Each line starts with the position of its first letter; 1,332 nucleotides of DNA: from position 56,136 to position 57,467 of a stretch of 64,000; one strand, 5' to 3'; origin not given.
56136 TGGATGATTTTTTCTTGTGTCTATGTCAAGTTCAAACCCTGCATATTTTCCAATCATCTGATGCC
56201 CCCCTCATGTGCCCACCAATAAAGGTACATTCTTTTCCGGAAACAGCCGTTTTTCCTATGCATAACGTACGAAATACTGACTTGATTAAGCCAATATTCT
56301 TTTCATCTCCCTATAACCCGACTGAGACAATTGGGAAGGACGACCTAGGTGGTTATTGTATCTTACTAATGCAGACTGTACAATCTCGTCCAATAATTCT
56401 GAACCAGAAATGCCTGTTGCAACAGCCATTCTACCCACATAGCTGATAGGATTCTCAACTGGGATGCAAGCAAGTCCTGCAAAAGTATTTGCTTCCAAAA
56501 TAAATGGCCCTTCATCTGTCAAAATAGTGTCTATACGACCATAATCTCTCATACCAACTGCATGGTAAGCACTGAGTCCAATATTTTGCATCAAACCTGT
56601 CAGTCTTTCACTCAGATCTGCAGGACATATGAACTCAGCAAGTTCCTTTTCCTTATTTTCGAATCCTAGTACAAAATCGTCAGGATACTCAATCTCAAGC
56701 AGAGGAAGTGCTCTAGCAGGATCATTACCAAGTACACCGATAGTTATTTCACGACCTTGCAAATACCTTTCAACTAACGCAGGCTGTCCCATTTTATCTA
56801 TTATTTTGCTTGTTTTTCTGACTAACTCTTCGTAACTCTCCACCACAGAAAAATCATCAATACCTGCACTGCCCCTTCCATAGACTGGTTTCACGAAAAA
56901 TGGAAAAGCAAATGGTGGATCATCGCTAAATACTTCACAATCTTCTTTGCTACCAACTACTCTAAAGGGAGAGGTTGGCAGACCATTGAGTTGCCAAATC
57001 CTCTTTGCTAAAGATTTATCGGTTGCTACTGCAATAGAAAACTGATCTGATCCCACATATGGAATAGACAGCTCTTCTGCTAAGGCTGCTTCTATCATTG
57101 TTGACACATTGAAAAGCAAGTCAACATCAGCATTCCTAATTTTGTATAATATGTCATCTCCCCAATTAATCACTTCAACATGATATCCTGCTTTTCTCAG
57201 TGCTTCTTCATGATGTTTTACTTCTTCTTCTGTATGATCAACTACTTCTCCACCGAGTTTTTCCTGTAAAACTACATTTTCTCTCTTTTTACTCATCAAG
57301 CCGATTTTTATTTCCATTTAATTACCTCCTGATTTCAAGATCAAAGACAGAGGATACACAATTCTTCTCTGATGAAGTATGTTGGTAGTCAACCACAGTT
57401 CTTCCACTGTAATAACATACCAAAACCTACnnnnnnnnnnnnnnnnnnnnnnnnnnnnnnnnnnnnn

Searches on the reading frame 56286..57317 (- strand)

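Call 90: search_protein_families(library=pfam, proteins=[window:56286-57317:-], max_evalue=0.0001)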
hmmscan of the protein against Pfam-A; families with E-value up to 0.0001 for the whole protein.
window:56286-57317:- (343 aa): 1 family
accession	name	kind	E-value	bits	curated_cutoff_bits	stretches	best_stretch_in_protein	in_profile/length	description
PF07478.18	Dala_Dala_lig_C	-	8e-26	91.2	24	1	107-314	1-204/204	D-ala D-ala ligase C-terminus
